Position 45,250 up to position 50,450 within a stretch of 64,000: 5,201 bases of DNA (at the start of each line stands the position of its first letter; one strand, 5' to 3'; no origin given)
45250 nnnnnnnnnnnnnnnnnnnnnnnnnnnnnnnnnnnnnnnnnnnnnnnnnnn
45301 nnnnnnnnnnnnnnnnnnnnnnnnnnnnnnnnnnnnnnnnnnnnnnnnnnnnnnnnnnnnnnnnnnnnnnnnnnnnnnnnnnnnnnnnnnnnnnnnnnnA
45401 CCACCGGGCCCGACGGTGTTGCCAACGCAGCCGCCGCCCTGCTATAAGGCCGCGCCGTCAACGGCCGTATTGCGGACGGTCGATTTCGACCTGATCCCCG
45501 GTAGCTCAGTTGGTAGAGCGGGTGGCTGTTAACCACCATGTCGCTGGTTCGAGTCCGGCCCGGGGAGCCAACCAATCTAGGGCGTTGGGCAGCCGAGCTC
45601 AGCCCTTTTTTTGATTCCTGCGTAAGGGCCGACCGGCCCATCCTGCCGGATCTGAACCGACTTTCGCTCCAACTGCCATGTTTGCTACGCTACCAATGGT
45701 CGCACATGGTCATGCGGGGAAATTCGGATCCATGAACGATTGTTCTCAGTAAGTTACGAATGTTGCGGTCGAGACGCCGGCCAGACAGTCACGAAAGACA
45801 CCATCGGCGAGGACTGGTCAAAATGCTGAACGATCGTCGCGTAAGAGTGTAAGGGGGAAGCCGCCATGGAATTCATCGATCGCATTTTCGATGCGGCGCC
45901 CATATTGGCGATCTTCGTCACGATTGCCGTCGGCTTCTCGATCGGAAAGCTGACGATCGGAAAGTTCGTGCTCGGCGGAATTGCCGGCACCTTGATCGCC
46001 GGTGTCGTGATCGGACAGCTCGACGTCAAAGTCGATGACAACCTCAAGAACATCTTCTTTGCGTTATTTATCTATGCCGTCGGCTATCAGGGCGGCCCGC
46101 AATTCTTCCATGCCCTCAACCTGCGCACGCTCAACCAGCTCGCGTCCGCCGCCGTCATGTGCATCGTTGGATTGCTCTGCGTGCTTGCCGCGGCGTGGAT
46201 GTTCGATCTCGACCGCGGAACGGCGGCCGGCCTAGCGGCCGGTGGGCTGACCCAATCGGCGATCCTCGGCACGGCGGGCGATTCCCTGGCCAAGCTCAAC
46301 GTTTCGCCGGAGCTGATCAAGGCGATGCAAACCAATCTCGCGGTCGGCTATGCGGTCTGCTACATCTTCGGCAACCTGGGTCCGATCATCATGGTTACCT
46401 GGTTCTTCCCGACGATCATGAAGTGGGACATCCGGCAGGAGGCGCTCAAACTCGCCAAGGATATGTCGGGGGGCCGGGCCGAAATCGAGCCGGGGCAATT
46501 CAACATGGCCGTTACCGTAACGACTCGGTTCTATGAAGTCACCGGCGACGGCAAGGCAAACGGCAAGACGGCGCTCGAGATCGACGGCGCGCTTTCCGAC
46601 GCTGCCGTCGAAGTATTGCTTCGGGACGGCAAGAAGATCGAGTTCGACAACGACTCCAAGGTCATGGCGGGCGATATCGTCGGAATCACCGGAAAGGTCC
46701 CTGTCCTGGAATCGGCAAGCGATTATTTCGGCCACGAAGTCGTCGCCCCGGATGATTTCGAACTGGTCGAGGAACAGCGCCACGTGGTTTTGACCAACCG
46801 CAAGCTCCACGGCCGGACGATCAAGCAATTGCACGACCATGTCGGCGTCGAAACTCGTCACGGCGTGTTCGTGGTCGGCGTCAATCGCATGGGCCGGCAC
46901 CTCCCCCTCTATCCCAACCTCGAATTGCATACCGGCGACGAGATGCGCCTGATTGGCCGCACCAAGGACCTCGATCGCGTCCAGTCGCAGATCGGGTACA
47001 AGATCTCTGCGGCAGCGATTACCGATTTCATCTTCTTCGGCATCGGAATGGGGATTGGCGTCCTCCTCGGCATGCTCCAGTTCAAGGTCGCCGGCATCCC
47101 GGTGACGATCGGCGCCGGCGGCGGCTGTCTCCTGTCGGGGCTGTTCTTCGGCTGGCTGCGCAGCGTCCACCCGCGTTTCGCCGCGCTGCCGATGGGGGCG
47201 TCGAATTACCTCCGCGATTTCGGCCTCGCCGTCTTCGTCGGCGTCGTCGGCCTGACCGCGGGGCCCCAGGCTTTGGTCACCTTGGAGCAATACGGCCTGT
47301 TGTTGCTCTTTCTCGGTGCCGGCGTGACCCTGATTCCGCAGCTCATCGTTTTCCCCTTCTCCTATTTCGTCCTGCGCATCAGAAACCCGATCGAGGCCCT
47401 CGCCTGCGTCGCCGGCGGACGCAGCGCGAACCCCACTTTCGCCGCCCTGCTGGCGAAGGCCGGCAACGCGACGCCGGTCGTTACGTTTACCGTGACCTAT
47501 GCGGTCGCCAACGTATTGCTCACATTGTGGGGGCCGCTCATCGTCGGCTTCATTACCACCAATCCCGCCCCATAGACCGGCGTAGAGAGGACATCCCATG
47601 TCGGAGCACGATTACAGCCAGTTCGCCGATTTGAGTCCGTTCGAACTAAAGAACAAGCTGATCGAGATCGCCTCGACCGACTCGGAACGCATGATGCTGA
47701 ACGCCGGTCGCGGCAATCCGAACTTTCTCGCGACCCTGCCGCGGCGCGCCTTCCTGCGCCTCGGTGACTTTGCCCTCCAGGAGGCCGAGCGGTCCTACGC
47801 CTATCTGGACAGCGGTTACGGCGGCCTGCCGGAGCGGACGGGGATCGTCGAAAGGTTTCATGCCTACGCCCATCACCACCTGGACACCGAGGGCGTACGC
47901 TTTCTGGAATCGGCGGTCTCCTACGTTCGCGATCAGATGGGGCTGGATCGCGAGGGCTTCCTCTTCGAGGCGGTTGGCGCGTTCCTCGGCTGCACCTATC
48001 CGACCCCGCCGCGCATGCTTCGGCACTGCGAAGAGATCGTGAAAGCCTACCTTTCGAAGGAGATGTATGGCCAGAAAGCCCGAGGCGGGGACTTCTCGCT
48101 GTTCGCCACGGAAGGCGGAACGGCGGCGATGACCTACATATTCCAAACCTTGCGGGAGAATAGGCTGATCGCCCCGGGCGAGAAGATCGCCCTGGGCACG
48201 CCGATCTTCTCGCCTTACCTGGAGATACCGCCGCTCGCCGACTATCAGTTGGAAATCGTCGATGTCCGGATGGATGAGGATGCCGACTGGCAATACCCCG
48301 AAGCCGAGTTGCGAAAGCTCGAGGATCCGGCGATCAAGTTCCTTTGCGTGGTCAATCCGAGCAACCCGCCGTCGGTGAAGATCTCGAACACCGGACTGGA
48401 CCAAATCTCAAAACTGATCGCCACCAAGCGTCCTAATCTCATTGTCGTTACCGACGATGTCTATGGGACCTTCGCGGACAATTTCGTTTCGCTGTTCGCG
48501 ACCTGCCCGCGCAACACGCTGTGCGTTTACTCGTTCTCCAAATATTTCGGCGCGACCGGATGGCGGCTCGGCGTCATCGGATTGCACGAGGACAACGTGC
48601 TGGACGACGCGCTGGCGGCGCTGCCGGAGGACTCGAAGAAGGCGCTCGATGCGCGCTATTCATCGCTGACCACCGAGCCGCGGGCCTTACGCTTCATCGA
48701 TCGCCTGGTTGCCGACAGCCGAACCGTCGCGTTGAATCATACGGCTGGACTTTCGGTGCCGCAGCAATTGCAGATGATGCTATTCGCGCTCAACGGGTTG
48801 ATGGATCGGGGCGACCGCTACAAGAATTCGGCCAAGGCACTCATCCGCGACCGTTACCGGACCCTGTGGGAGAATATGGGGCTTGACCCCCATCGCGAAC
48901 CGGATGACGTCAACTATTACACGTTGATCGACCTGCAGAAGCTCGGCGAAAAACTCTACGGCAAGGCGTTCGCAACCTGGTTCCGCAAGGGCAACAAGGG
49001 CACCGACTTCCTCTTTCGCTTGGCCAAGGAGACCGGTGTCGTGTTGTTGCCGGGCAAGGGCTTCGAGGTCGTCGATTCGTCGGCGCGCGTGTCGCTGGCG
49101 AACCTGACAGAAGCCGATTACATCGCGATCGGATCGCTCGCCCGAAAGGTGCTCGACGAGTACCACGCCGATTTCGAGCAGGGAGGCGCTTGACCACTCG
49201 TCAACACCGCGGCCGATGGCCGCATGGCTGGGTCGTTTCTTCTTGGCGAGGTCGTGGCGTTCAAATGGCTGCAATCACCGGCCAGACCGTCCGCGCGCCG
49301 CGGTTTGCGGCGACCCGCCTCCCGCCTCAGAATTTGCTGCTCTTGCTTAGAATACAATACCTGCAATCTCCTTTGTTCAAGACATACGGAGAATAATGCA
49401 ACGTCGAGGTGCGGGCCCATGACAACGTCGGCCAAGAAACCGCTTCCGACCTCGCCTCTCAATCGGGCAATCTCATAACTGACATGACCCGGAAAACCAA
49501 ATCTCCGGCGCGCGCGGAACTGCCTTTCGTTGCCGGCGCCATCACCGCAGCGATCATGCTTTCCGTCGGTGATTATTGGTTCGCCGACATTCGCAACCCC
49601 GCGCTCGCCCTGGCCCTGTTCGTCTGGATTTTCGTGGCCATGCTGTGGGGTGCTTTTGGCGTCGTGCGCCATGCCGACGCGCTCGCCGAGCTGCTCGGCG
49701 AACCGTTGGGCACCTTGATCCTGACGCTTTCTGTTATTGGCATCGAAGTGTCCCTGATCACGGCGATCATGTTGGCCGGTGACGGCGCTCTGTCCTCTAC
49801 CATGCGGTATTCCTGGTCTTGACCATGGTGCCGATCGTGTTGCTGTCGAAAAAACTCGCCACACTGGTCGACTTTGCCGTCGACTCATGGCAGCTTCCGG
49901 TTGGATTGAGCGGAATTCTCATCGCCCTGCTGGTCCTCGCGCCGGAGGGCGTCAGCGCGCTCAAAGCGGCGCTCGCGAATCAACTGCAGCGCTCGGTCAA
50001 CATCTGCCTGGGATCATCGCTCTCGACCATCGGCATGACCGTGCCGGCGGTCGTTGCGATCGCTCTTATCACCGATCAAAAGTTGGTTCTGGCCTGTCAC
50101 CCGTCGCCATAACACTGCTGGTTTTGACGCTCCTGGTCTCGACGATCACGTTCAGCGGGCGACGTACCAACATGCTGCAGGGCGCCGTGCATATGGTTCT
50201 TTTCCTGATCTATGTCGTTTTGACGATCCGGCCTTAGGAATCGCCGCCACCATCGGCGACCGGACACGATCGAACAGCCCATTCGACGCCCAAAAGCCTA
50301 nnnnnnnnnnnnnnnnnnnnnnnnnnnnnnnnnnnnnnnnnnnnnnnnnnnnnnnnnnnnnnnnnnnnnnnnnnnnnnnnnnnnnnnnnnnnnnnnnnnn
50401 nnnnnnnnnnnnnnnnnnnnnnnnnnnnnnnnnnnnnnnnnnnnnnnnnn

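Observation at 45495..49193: tRNA-Asn followed by an aspartate:alanine antiporter plus aspartate 4-decarboxylase (aspT-asdA) module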

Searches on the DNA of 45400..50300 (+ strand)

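Call 13: search_dna_similar(query=window:45400-50300:+, collection=plasmids, mode=near, max_rows=20)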
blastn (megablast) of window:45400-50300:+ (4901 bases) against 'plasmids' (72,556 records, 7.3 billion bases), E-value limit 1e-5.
No match.

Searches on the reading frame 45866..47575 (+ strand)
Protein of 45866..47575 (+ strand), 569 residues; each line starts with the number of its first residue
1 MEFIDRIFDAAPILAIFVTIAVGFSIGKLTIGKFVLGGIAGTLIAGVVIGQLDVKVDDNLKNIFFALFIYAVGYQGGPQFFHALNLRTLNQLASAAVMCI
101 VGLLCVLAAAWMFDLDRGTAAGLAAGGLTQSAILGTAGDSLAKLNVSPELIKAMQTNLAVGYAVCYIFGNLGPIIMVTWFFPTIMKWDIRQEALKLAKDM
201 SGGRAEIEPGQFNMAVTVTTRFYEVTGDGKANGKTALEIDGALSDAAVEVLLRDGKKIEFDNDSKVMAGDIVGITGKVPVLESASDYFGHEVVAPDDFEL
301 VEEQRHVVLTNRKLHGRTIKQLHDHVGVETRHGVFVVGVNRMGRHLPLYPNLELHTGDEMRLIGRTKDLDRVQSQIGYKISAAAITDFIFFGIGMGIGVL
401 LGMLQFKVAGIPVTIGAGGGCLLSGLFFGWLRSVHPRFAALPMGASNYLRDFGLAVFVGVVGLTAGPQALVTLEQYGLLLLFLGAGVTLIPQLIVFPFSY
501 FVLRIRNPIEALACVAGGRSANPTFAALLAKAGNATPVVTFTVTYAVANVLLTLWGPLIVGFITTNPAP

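Call 4: search_protein_families(library=ncbifam, proteins=[window:45866-47575:+], max_evalue=0.001)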
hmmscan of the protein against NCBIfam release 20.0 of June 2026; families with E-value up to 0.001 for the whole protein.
window:45866-47575:+ (569 aa): 4 families
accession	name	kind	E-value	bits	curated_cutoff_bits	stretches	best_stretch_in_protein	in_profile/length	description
TIGR03802.1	Asp_Ala_antiprt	equivalog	4.3e-197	656.2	546.95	1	3-562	2-561/562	aspartate-alanine antiporter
NF003440.0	PRK04972.1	equivalog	3.6e-75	253.8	645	1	7-562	8-556/561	aspartate:alanine antiporter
NF003007.0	PRK03818.1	equivalog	3.3e-53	181.1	449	1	14-550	9-536/553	putative transporter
TIGR01625.1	YidE_YbjL_dupl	subfamily_domain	2.3e-39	134.6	71.95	2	396-546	2-153/154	AspT/YidE/YbjL antiporter duplication domain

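Call 5: search_protein_families(library=pfam, proteins=[window:45866-47575:+], max_evalue=0.001)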
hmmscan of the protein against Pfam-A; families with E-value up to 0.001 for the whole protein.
window:45866-47575:+ (569 aa): 2 families
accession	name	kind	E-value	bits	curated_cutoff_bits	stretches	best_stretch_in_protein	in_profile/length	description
PF06826.17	Asp-Al_Ex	-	5.6e-61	205.7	27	2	15-178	1-163/167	Predicted Permease Membrane Region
PF02080.26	TrkA_C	-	5e-10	39.6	27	1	307-376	5-70/71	TrkA-C domain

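Call 18: search_solved_structures(query=window:45866-47575:+, max_evalue=0.001, show_alignments=2)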
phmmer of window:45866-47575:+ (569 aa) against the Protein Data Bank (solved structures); distinct sequences matched with E-value up to 0.001: 4.
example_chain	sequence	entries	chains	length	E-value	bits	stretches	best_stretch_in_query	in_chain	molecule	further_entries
9veb_A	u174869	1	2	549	2.4e-63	217.8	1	6-561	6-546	Aspartate/alanine antiporter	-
9oqy_A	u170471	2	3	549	7.6e-63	216.2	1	6-561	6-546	Aspartate/alanine antiporter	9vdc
8xw5_A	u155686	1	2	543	7.9e-62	212.8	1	6-561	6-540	Aspartate/alanine antiporter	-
8y1x_A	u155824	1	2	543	2.4e-61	211.2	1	6-561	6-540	Aspartate/alanine antiporter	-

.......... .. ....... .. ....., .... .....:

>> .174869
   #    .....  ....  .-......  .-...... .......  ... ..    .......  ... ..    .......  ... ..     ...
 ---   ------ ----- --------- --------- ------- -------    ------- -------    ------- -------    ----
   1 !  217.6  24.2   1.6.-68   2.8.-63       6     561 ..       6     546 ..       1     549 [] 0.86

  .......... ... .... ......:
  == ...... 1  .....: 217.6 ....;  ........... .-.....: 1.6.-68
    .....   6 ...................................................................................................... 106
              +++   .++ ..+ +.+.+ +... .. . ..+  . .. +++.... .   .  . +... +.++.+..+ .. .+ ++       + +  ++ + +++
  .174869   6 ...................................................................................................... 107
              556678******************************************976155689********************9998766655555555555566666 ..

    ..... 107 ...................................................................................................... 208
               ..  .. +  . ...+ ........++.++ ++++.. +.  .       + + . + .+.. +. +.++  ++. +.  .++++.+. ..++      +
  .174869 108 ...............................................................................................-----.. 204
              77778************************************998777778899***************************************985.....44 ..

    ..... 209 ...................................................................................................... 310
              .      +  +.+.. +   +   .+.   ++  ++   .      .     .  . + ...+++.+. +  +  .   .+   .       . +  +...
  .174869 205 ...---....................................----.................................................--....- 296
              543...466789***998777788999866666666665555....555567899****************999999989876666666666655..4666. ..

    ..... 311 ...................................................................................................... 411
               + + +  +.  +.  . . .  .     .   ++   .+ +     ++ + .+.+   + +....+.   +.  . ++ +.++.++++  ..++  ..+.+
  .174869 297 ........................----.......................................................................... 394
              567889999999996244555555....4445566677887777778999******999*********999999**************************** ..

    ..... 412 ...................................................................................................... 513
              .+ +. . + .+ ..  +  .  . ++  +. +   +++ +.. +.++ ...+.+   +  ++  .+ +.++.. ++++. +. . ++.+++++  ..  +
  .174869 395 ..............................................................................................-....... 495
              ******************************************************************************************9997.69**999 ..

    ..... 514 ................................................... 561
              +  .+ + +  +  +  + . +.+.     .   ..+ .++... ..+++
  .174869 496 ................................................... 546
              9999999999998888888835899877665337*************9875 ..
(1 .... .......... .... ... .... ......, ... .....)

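Call 22: search_protein_families(library=pfam, proteins=[window:45866-47575:+], max_evalue=10)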
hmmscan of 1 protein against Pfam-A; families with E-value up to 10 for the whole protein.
window:45866-47575:+ (569 aa): 3 families
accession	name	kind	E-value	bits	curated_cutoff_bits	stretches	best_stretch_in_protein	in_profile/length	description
PF06826.17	Asp-Al_Ex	-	5.6e-61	205.7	27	2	15-178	1-163/167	Predicted Permease Membrane Region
PF02080.26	TrkA_C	-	5e-10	39.6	27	2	307-376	5-70/71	TrkA-C domain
PF04418.17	DUF543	-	0.022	15.1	24.1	1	389-420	31-62/75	Domain of unknown function (DUF543)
